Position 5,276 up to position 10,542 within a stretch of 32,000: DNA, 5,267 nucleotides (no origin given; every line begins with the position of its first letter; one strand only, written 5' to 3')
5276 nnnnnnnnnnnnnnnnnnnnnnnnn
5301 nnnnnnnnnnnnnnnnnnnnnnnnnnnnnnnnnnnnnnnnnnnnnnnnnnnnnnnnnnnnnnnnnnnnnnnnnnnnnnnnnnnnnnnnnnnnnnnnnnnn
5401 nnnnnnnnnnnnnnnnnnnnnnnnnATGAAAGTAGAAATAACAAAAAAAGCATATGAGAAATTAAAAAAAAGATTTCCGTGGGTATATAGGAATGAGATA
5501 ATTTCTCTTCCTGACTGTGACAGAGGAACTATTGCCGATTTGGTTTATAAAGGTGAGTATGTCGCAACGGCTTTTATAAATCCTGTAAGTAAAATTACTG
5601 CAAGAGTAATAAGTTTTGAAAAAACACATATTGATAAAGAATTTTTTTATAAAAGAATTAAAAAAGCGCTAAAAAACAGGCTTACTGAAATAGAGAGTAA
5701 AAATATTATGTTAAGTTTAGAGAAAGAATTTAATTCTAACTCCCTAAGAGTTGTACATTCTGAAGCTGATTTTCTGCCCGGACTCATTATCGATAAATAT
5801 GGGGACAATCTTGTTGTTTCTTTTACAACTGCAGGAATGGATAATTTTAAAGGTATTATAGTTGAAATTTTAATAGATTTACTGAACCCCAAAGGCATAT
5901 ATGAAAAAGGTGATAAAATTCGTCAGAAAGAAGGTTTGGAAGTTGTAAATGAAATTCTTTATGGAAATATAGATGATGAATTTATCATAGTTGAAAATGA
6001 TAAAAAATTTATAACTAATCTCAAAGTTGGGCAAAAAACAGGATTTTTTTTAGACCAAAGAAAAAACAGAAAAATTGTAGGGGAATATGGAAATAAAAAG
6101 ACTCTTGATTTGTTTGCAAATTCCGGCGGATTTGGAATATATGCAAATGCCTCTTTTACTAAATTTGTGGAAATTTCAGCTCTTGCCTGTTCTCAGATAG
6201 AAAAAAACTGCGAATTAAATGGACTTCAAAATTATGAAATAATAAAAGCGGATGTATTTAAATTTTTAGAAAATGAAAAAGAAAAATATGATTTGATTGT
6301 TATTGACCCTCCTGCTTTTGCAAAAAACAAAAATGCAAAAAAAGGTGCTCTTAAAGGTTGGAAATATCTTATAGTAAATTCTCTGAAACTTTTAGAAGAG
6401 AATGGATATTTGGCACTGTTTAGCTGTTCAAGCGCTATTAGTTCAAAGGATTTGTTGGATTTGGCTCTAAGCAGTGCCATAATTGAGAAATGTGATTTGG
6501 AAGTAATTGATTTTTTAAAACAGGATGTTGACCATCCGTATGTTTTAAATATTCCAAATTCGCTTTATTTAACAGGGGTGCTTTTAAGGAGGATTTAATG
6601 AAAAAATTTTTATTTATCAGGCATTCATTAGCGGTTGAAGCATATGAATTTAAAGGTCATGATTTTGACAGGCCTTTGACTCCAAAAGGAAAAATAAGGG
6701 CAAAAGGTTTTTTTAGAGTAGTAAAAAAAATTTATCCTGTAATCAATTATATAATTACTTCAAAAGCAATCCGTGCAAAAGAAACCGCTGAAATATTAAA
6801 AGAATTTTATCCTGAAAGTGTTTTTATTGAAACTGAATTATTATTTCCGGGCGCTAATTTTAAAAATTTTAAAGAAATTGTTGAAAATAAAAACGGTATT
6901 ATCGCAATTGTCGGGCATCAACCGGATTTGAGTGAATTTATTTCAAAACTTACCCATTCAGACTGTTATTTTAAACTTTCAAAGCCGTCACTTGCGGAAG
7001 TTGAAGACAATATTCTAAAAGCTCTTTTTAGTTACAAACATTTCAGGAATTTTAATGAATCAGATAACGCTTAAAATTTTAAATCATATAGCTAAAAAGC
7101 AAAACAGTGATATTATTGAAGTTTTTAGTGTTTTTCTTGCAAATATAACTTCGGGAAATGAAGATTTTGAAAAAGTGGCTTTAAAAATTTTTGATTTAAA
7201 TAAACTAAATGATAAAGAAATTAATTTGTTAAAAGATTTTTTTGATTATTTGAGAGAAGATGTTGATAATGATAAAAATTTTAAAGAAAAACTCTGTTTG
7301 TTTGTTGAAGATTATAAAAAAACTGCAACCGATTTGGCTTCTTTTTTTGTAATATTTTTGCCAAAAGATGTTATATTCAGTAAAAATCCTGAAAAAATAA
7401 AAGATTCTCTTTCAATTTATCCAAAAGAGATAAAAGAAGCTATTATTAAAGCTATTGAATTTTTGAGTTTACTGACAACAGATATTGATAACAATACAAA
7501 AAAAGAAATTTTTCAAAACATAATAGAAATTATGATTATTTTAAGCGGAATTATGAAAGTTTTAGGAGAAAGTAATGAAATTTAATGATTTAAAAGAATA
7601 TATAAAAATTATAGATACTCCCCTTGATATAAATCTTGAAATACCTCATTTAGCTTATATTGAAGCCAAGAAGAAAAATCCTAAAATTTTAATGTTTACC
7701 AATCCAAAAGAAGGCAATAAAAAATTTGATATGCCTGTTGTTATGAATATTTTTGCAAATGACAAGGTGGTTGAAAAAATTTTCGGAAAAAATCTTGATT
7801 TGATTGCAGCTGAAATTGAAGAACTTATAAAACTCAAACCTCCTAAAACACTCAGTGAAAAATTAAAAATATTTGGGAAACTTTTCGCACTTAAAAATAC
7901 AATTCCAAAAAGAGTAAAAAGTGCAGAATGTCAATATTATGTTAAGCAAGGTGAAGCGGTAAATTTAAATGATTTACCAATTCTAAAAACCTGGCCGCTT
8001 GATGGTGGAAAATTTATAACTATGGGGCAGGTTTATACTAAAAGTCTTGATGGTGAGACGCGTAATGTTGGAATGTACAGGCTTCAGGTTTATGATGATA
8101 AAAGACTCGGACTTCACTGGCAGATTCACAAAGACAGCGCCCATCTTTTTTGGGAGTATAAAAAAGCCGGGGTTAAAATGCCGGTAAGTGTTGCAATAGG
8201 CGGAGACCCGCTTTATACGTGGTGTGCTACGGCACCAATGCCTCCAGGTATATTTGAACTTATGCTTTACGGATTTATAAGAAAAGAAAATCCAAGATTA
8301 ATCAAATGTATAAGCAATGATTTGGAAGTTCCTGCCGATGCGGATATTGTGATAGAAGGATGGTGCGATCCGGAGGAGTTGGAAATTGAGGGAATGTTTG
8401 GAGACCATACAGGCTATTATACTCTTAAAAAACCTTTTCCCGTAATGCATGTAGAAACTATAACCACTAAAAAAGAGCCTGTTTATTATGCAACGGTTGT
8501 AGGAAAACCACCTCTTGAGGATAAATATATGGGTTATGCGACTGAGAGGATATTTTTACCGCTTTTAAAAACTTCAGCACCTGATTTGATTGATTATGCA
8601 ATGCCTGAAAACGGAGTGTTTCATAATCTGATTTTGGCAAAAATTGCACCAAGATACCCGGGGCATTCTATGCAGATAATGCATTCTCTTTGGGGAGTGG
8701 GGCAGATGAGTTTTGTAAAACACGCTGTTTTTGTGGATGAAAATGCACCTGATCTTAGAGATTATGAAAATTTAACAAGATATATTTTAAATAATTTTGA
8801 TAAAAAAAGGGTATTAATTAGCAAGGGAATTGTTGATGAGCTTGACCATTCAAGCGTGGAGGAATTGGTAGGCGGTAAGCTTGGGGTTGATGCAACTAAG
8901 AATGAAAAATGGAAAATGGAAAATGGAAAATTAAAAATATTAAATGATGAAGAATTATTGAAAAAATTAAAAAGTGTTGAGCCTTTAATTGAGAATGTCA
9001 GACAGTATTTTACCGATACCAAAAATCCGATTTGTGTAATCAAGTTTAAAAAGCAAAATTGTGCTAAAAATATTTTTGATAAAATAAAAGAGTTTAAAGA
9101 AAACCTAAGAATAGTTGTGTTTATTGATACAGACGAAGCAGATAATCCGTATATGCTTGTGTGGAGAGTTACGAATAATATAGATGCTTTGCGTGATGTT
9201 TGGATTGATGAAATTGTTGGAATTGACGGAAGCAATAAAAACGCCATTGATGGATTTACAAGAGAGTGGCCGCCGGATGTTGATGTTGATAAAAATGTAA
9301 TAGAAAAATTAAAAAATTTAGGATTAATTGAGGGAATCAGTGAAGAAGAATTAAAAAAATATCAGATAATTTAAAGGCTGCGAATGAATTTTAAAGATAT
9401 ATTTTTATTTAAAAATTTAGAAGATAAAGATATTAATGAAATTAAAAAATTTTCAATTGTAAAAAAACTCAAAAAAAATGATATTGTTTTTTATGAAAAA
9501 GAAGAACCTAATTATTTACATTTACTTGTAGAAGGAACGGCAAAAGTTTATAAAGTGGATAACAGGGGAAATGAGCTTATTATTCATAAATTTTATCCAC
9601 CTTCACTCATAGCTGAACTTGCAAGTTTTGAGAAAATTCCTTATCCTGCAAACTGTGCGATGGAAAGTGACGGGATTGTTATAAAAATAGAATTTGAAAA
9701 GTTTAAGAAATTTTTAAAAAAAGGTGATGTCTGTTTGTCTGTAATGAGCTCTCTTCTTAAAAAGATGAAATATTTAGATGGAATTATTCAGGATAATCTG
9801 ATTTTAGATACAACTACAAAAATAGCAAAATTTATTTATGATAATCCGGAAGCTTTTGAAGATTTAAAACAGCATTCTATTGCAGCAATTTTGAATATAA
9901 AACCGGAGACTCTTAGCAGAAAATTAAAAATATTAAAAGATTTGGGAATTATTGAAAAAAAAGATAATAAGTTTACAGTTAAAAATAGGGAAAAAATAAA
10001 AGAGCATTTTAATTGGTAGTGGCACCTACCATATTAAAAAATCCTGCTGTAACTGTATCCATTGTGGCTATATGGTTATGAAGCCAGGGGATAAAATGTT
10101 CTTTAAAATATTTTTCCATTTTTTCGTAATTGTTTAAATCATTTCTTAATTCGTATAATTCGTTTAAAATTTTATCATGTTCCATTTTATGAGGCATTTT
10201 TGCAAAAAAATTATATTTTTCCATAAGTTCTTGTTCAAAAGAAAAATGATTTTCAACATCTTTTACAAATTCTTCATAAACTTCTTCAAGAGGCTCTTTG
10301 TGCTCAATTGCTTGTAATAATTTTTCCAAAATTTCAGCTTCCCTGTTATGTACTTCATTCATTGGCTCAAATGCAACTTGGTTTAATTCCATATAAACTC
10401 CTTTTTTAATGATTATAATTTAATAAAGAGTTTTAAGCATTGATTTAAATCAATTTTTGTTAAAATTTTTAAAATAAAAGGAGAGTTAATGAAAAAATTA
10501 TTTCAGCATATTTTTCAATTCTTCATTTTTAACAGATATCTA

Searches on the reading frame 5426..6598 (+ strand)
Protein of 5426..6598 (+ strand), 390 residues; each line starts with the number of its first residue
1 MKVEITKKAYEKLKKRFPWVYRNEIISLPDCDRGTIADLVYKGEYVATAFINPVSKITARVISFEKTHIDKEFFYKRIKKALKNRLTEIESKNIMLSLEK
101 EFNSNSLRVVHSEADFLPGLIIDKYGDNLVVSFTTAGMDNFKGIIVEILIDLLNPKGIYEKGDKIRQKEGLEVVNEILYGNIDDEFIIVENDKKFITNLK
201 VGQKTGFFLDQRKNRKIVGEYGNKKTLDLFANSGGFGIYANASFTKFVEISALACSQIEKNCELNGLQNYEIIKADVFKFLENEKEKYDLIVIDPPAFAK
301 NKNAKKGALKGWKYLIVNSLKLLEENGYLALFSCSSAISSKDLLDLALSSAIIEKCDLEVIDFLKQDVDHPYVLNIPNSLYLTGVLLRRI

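Call 59: search_protein_families(library=pfam, proteins=[window:5426-6598:+], max_evalue=0.001)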
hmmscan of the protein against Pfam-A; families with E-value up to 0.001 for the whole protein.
window:5426-6598:+ (390 aa): 6 families
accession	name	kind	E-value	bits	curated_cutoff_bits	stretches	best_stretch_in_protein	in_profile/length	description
PF17785.7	PUA_3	-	8.1e-16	58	22.6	1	3-64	1-64/64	PUA-like domain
PF10672.15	Methyltrans_SAM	-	4e-15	56.3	27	1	174-344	74-249/286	S-adenosylmethionine-dependent methyltransferase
PF03602.21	Cons_hypoth95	-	5.7e-10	39.6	24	1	221-304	40-131/182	Conserved hypothetical protein 95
PF05175.20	MTS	-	4.7e-07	30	23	1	224-332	33-139/170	Methyltransferase small domain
PF13847.12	Methyltransf_31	-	2.9e-05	24.2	27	1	223-339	4-114/145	Methyltransferase domain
PF09445.16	Methyltransf_15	-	0.00062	19.8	22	0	225-297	3-81/165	RNA cap guanine-N2 methyltransferase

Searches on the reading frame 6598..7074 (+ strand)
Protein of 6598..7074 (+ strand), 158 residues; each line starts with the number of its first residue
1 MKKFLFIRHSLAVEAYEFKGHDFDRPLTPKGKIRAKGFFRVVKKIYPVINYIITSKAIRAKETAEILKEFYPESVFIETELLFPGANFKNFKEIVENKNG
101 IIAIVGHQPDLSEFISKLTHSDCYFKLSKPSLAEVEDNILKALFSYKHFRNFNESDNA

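Call 19: search_protein_families(library=pfam, proteins=[window:6598-7074:+], max_evalue=0.00001)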
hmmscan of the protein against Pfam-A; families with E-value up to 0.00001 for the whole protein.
window:6598-7074:+ (158 aa): 0 families

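Call 59: search_protein_families(library=pfam, proteins=[window:6598-7074:+], max_evalue=0.001)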
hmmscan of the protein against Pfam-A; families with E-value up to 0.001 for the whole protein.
window:6598-7074:+ (158 aa): 1 family
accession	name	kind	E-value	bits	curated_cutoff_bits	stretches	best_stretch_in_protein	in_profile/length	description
PF00300.27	His_Phos_1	-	1.8e-05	24.9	21.7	1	5-78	2-74/194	Histidine phosphatase superfamily (branch 1)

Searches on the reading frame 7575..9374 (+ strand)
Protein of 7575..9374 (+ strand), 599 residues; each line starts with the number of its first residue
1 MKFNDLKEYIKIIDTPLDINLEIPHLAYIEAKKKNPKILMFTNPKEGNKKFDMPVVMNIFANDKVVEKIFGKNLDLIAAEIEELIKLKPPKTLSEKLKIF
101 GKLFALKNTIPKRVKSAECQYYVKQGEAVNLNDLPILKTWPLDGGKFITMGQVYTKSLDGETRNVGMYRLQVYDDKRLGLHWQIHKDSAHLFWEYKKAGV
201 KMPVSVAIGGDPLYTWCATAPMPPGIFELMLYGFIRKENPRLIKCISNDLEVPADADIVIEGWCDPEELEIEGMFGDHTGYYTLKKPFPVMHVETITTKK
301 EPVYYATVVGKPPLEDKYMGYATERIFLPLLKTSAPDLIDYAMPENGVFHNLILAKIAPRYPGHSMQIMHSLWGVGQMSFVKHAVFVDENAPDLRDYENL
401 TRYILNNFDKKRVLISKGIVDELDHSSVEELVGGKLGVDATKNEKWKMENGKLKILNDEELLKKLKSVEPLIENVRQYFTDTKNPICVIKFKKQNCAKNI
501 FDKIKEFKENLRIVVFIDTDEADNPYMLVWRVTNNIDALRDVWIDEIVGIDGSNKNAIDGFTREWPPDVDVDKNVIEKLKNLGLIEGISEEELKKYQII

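Call 18: search_protein_families(library=ncbifam, proteins=[window:7575-9374:+], max_evalue=0.00001)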
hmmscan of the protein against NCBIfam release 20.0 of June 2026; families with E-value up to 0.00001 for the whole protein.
window:7575-9374:+ (599 aa): 7 families
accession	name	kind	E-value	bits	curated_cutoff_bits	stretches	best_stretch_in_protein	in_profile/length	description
TIGR03701.1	mena_SCO4490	equivalog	2.9e-188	626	495.9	1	7-435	9-433/433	menaquinone biosynthesis decarboxylase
TIGR00148.1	TIGR00148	subfamily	3.7e-134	447.7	244.85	1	8-443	12-438/438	UbiD family decarboxylase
NF008175.0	PRK10922.1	equivalog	3.4e-80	270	788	1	8-450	20-463/497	4-hydroxy-3-polyprenylbenzoate decarboxylase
NF041204.1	VdcC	exception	1.2e-44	152.6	650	1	86-444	76-439/467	non-oxidative hydroxyarylic acid decarboxylases subunit C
TIGR02724.1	phenyl_P_beta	equivalog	1.2e-42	145.9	468.95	1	10-466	16-463/472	phenylphosphate carboxylase subunit beta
TIGR02723.1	phenyl_P_alpha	equivalog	3.4e-28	98.5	564.6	1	115-399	111-395/485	phenylphosphate carboxylase subunit alpha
NF041219.1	BagN_FevL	exception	8.8e-24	83.8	1000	1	110-312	122-328/502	bagremycin/ferroverdin biosynthesis UbiD family decarboxylase BagN/FevL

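Call 19: search_protein_families(library=pfam, proteins=[window:7575-9374:+], max_evalue=0.00001)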
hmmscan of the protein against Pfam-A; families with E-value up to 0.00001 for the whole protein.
window:7575-9374:+ (599 aa): 3 families
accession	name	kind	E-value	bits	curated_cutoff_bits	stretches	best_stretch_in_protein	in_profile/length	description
PF01977.22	UbiD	-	1.4e-77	259.9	23.3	1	113-312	2-206/206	3-octaprenyl-4-hydroxybenzoate carboxy-lyase Rift-related domain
PF20696.2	UbiD_C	-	2.8e-37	128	24.2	1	317-440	1-127/127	3-octaprenyl-4-hydroxybenzoate carboxy-lyase C-terminal domain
PF20695.2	UbiD_N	-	2.7e-11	43.8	24.3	1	10-84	10-77/78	3-octaprenyl-4-hydroxybenzoate carboxy-lyase N-terminal domain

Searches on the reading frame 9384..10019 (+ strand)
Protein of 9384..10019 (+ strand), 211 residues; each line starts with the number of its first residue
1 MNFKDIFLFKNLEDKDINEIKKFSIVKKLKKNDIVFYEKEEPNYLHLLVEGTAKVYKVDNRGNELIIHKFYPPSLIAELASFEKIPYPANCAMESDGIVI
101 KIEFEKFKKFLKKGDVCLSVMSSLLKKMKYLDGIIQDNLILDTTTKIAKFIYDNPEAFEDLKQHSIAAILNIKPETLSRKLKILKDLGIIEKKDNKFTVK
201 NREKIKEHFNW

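Call 18: search_protein_families(library=ncbifam, proteins=[window:9384-10019:+], max_evalue=0.00001)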
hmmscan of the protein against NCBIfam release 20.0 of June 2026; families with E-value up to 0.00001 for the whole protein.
window:9384-10019:+ (211 aa): 3 families
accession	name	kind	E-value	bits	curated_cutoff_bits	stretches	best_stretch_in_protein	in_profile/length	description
NF008732.0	PRK11753.1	equivalog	2e-09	37.2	266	1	12-192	11-203/214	cAMP-activated global transcriptional regulator CRP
NF007707.0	PRK10402.1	subfamily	3.1e-09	36.8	180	1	17-207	24-216/226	transcriptional regulator YeiL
NF006901.0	PRK09392.1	equivalog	4.5e-08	32.7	211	1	3-205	9-217/236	transcriptional activator FtrB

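Call 19: search_protein_families(library=pfam, proteins=[window:9384-10019:+], max_evalue=0.00001)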
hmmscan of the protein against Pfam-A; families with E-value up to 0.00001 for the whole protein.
window:9384-10019:+ (211 aa): 2 families
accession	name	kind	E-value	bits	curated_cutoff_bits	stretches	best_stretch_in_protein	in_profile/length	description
PF00027.35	cNMP_binding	-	3.2e-15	56.3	27.5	1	27-113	2-88/89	Cyclic nucleotide-binding domain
PF13545.12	HTH_Crp_2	-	5e-09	36.4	27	1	160-206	22-68/70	Crp-like helix-turn-helix domain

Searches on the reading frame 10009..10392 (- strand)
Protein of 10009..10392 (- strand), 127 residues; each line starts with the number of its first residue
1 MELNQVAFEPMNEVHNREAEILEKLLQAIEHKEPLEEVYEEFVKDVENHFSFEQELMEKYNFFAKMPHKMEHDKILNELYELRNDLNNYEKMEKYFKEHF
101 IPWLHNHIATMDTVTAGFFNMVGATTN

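Call 18: search_protein_families(library=ncbifam, proteins=[window:10009-10392:-], max_evalue=0.00001)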
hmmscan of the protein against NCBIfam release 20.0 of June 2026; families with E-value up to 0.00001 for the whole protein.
window:10009-10392:- (127 aa): 5 families
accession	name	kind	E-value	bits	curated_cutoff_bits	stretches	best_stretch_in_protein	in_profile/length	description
NF033749.1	bact_hemeryth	subfamily_domain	9.5e-14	51.6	84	1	6-119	10-128/129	bacteriohemerythrin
TIGR02481.1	hemeryth_dom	domain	1.9e-13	50.6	51.75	1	8-117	10-124/126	hemerythrin domain-containing protein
NF002522.0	PRK01917.1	equivalog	1.9e-11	44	162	1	11-125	23-137/145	cation-binding hemerythrin HHE family protein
NF002007.0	PRK00808.1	equivalog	3.9e-11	43.3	109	1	11-113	17-121/156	bacteriohemerythrin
TIGR00058.1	Hemerythrin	subfamily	1.8e-08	34.9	131.85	1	16-114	19-110/115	hemerythrin family non-heme iron protein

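Call 19: search_protein_families(library=pfam, proteins=[window:10009-10392:-], max_evalue=0.00001)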
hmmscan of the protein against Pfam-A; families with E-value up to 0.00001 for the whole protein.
window:10009-10392:- (127 aa): 1 family
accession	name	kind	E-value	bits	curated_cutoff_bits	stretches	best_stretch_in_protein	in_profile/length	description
PF01814.28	Hemerythrin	-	2.6e-08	34.8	25.3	1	11-114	6-122/127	Hemerythrin HHE cation binding domain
